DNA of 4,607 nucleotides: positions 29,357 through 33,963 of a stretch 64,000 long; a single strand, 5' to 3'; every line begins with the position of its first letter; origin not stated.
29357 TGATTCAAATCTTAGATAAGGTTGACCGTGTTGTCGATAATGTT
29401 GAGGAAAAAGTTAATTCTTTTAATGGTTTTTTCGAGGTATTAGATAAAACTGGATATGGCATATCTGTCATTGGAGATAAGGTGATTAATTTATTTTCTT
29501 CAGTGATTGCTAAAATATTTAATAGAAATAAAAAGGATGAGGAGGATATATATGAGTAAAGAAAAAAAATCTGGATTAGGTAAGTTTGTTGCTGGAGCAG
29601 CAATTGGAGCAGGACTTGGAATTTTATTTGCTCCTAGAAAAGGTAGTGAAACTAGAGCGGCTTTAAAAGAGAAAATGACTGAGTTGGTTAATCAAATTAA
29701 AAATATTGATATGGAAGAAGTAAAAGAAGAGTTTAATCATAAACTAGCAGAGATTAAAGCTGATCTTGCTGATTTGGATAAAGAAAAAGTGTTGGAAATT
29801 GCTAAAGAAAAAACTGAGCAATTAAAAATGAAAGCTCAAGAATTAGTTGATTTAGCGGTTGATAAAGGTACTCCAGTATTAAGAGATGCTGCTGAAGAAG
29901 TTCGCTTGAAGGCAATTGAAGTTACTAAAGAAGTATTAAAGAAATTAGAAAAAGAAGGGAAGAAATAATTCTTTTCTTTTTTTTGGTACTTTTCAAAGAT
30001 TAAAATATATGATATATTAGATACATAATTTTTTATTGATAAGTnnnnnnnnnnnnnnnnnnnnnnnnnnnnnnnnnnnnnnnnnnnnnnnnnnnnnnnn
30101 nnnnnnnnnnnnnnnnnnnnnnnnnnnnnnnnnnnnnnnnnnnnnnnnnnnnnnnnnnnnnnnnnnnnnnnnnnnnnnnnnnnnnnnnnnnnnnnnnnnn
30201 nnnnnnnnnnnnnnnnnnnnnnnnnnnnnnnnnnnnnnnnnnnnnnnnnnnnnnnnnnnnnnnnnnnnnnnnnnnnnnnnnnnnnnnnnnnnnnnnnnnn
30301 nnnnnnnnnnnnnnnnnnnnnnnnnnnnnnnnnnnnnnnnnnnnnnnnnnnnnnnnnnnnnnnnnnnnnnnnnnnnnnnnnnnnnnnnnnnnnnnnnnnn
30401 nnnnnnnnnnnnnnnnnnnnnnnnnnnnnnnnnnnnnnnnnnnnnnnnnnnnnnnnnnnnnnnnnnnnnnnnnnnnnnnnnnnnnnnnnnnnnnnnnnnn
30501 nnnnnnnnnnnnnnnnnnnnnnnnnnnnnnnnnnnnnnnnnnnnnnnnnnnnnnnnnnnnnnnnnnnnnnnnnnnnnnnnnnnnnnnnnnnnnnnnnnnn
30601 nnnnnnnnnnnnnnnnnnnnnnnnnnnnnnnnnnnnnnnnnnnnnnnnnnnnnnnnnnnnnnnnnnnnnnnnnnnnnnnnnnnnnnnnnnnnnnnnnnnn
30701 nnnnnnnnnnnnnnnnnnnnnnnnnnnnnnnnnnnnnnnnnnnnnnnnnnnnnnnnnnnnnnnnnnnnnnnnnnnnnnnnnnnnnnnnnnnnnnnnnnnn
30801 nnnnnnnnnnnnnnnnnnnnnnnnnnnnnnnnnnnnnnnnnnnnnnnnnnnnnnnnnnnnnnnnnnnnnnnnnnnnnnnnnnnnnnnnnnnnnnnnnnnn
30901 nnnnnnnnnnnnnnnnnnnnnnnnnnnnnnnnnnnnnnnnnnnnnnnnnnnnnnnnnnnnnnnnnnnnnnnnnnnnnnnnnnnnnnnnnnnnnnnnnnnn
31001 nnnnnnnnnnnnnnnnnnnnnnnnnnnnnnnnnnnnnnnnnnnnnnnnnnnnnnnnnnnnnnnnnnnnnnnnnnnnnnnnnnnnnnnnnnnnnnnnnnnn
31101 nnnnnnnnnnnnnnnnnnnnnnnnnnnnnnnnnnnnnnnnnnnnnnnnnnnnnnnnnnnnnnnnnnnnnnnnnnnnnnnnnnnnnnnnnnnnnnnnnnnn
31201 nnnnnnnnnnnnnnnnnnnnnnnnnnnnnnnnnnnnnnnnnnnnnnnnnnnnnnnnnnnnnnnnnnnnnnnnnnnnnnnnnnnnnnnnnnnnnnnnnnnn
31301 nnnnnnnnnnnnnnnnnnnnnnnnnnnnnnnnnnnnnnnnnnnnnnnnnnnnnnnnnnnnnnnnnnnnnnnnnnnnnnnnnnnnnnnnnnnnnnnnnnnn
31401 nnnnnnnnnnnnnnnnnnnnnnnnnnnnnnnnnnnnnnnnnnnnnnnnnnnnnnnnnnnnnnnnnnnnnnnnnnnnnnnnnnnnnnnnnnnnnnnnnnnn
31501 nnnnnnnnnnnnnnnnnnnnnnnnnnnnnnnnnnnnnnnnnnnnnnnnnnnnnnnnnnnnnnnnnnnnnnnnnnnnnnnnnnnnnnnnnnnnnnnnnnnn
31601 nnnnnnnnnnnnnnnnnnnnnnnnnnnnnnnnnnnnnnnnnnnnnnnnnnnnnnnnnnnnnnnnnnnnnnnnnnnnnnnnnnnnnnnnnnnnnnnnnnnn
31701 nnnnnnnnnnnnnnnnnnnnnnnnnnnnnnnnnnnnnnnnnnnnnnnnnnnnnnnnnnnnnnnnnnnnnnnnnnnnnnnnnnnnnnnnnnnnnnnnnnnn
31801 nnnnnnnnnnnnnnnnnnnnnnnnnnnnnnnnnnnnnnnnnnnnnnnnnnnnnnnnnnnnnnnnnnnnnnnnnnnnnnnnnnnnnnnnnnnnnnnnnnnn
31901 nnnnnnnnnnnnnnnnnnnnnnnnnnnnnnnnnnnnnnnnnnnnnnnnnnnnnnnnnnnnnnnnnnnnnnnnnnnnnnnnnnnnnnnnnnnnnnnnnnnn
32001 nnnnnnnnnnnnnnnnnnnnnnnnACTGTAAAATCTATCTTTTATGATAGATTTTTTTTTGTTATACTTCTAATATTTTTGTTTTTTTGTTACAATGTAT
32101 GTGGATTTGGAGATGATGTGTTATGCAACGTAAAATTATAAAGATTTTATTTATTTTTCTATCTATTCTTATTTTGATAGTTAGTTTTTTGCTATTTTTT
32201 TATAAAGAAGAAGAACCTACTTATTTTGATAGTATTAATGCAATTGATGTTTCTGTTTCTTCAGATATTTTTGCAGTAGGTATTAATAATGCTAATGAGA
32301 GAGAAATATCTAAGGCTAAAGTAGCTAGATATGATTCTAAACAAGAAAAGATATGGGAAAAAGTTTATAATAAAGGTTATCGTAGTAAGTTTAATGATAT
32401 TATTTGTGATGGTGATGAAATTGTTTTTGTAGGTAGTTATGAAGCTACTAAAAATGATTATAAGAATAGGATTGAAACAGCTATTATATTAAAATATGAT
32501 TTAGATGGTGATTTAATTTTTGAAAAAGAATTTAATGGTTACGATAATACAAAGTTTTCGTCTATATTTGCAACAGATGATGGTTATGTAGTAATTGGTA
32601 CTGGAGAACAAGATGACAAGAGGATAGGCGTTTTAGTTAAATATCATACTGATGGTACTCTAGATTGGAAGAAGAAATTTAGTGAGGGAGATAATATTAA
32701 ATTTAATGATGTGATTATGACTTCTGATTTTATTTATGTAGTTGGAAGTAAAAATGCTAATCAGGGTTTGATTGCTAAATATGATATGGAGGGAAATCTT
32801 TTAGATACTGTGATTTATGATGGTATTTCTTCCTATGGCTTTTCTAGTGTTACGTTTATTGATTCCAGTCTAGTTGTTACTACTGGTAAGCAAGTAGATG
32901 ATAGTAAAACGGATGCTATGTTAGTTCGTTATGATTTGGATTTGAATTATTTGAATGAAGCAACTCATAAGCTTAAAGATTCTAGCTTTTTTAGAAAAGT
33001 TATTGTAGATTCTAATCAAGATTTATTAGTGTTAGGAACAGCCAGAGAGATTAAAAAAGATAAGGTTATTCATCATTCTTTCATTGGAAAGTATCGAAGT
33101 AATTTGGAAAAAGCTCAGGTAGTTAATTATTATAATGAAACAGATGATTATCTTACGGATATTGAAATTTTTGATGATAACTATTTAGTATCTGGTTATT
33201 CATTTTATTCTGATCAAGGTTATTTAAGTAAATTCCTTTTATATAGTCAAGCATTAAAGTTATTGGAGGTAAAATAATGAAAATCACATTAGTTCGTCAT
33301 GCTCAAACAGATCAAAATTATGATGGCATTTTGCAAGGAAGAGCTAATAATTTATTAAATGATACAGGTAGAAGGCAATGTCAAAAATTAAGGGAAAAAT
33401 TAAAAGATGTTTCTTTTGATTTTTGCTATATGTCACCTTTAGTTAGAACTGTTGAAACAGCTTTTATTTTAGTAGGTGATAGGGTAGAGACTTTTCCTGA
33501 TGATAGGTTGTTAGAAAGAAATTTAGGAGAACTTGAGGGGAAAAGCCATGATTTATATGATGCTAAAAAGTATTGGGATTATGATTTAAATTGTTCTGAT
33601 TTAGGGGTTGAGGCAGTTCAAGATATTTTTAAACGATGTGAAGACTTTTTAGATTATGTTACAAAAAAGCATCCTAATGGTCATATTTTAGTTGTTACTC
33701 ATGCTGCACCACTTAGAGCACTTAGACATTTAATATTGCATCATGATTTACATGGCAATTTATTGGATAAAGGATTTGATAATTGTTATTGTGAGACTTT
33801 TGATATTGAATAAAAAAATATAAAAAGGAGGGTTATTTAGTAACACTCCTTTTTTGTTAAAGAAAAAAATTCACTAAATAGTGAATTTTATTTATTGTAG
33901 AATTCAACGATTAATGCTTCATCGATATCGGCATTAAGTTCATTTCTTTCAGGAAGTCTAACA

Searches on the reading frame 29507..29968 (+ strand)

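Call 14: search_protein_families(library=ncbifam, proteins=[window:29507-29968:+], max_evalue=0.00001)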
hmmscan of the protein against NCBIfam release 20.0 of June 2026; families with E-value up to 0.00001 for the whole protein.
window:29507-29968:+ (153 aa): 0 families

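Call 47: search_protein_families(library=pfam, proteins=[window:29507-29968:+], max_evalue=0.01)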
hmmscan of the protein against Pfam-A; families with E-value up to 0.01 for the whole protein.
window:29507-29968:+ (153 aa): 1 family
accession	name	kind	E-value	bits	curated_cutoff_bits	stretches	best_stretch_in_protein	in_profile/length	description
PF12732.12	YtxH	-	3e-16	60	37.5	1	25-86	2-69/71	YtxH-like protein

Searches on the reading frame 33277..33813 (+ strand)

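Call 14: search_protein_families(library=ncbifam, proteins=[window:33277-33813:+], max_evalue=0.00001)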
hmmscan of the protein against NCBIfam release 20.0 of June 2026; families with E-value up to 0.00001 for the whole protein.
window:33277-33813:+ (178 aa): 14 families
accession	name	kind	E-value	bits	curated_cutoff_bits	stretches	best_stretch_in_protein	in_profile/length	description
TIGR03162.1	ribazole_cobC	equivalog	6.5e-28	97.4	162.9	1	3-157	1-159/176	alpha-ribazole phosphatase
NF038349.1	dPGM_arch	equivalog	4.1e-24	85.5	225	1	3-154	1-149/194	2,3-diphosphoglycerate-dependent phosphoglycerate mutase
NF045917.1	PhserinePhPspA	equivalog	3.2e-21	76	350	1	2-169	3-176/211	phosphoserine phosphatase PspA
NF011580.0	PRK15004.1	equivalog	1.6e-17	64.2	250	1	1-147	1-154/203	adenosylcobalamin/alpha-ribazole phosphatase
NF005567.0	PRK07238.1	equivalog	9.8e-17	61.3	326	1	3-154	180-338/378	bifunctional RNase H/acid phosphatase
NF009994.0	PRK13463.1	equivalog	2.4e-15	56.9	277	1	3-148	5-157/203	phosphoserine phosphatase 1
TIGR03848.1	MSMEG_4193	subfamily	2.5e-13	49.9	203.85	1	3-93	2-94/204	MSMEG_4193 family putative phosphomutase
NF002901.0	PRK03482.1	equivalog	5.4e-10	39.2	261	1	2-154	3-162/215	2,3-diphosphoglycerate-dependent phosphoglycerate mutase GpmB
NF009993.0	PRK13462.1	equivalog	3.1e-08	33.5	226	1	2-149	7-154/203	acid phosphatase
TIGR01258.1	pgm_1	subfamily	5.2e-08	32.6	81.7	1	1-93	1-99/245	2,3-bisphosphoglycerate-dependent phosphoglycerate mutase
NF002339.0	PRK01295.1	equivalog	6.7e-08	32.2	316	1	3-120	5-134/206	2,3-bisphosphoglycerate-dependent phosphoglycerate mutase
NF002217.0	PRK01112.1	equivalog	1.1e-06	28.2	320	0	2-66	3-67/228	2,3-bisphosphoglycerate-dependent phosphoglycerate mutase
NF010713.0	PRK14115.1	equivalog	2.9e-06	26.8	305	0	2-99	3-105/248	2,3-diphosphoglycerate-dependent phosphoglycerate mutase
NF010718.0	PRK14120.1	equivalog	6.1e-06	25.7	366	0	2-91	6-101/249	phosphoglyceromutase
